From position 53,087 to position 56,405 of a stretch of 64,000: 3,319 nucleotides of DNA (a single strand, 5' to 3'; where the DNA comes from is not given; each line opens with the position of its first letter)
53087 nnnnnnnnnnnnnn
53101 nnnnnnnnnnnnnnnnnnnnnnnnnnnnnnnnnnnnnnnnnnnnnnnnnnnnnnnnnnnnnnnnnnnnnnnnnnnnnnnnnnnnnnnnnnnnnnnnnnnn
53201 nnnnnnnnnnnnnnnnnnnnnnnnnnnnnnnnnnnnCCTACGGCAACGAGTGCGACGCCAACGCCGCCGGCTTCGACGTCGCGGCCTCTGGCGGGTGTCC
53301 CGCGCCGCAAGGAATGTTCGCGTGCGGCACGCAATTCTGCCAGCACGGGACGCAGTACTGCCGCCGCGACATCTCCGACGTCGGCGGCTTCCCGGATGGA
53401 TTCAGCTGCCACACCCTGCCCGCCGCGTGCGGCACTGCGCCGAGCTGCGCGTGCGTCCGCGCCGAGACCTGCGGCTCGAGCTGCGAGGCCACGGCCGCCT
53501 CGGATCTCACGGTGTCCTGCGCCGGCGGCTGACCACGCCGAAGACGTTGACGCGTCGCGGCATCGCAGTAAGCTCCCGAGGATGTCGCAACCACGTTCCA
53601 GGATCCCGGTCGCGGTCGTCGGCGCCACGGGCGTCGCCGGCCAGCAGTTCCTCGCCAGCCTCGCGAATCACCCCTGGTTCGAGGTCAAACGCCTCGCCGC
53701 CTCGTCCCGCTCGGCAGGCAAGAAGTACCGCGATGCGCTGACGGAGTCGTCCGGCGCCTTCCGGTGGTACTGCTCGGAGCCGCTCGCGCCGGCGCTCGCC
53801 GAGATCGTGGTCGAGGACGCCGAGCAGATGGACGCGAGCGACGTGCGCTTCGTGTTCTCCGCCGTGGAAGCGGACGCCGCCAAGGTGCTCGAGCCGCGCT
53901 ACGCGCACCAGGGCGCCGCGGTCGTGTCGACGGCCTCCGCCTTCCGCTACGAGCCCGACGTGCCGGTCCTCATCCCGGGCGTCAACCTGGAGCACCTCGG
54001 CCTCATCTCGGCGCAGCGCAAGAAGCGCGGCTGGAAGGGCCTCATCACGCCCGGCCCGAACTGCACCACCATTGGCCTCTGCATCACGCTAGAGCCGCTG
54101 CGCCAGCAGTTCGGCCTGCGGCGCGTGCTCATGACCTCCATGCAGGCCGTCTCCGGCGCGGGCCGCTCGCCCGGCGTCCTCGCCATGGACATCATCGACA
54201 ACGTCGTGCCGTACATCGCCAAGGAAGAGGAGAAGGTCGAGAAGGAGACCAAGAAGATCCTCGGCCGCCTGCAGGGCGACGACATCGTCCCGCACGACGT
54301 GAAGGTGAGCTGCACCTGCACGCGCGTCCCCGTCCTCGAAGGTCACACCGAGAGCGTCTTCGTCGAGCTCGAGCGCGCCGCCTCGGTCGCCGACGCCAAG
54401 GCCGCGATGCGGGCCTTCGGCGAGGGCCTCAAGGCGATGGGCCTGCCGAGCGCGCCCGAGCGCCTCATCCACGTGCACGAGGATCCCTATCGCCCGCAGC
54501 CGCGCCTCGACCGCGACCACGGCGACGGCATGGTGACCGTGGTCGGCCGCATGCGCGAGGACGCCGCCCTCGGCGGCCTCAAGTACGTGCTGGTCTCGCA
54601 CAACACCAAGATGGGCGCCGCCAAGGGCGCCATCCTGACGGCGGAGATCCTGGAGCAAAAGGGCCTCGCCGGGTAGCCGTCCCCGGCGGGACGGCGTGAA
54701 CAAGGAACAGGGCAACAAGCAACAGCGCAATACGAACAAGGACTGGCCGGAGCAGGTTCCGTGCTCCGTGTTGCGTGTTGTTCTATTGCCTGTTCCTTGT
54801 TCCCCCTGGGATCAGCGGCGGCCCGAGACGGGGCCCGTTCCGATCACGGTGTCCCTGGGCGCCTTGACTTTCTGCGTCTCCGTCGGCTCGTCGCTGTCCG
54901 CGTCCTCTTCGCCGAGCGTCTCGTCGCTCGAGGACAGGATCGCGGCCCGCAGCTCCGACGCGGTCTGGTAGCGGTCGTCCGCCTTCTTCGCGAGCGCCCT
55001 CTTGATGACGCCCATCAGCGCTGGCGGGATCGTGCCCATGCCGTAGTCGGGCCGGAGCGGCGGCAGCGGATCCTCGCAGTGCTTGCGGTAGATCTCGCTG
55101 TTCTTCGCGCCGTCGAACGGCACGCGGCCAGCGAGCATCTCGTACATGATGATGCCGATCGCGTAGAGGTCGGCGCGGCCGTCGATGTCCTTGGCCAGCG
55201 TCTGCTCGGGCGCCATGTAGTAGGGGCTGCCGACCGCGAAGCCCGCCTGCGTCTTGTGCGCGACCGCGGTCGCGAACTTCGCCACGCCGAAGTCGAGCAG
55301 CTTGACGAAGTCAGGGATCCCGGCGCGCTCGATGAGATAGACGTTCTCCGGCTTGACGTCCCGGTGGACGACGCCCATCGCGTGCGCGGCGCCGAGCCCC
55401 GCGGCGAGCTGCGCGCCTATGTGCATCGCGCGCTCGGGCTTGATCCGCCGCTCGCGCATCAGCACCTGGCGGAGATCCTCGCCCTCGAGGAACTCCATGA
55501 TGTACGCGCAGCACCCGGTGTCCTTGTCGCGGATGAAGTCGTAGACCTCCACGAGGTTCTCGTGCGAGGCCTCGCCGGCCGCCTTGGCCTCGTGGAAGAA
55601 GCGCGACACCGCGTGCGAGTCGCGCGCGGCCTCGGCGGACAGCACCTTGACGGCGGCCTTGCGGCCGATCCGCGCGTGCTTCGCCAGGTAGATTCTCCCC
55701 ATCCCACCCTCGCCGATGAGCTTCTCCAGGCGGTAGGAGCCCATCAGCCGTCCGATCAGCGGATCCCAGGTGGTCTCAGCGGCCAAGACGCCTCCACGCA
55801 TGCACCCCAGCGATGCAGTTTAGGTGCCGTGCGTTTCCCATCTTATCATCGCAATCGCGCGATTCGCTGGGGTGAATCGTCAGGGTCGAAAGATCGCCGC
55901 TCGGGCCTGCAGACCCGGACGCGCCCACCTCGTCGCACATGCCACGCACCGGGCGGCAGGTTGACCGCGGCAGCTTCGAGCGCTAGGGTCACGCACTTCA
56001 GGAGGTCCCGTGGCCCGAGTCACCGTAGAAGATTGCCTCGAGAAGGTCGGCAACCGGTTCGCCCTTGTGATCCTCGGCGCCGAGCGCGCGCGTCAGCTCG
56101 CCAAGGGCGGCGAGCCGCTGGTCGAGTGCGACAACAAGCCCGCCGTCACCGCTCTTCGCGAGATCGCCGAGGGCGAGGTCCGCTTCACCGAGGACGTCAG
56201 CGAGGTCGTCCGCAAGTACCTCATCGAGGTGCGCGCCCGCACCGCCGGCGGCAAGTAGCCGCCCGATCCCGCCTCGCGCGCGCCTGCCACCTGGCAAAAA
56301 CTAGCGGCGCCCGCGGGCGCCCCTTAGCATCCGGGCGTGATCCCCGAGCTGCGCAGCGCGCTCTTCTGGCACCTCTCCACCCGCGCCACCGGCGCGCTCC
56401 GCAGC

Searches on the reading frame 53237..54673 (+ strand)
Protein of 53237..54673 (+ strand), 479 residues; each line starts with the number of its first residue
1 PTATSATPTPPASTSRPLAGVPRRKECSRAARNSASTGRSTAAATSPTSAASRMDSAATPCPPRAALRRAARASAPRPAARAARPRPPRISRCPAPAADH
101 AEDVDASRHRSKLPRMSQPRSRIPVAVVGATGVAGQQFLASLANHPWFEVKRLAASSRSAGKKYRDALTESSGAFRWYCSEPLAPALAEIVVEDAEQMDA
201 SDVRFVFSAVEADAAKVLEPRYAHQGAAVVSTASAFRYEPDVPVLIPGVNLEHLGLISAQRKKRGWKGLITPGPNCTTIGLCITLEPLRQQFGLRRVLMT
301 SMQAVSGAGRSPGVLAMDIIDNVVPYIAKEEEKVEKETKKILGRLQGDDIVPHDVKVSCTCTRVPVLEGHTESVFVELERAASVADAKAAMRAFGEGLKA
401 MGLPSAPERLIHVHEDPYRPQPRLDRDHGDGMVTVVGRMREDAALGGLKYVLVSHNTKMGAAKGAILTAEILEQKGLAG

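Call 43: search_protein_families(library=pfam, max_evalue=0.001, proteins=[window:53237-54673:+])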
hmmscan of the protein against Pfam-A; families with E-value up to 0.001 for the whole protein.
window:53237-54673:+ (479 aa): 4 families
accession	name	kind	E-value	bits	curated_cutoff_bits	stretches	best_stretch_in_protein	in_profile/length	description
PF02774.23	Semialdhyde_dhC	-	6.9e-38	131.1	26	1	285-457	1-182/184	Semialdehyde dehydrogenase, dimerisation domain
PF01118.30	Semialdhyde_dh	-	2.2e-27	96.3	26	1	125-254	2-118/121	Semialdehyde dehydrogenase, NAD binding domain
PF22698.1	Semialdhyde_dhC_1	-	0.00051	20.4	27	1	276-394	1-117/165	Semialdehyde dehydrogenase, dimerisation domain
PF02800.25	Gp_dh_C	-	0.00061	19.8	24.4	0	350-394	64-109/158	Glyceraldehyde 3-phosphate dehydrogenase, C-terminal domain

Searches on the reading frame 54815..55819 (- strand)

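Call 43: search_protein_families(library=pfam, max_evalue=0.001, proteins=[window:54815-55819:-])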
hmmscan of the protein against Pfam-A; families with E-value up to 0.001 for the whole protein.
window:54815-55819:- (335 aa): 2 families
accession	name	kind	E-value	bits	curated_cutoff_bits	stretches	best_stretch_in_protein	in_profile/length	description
PF00069.31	Pkinase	-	1.1e-47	163.1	31.7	1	29-284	1-252/263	Protein kinase domain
PF07714.23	PK_Tyr_Ser-Thr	-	4.7e-31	108.5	23.1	1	31-284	3-249/258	Protein tyrosine and serine/threonine kinase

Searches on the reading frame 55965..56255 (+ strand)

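Call 43: search_protein_families(library=pfam, max_evalue=0.001, proteins=[window:55965-56255:+])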
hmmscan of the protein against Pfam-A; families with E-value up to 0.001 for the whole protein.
window:55965-56255:+ (97 aa): 1 family
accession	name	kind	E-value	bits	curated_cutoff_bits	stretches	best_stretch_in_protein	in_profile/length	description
PF01192.27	RNA_pol_Rpb6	-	2.1e-19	69.7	26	1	23-74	1-53/53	RNA polymerase Rpb6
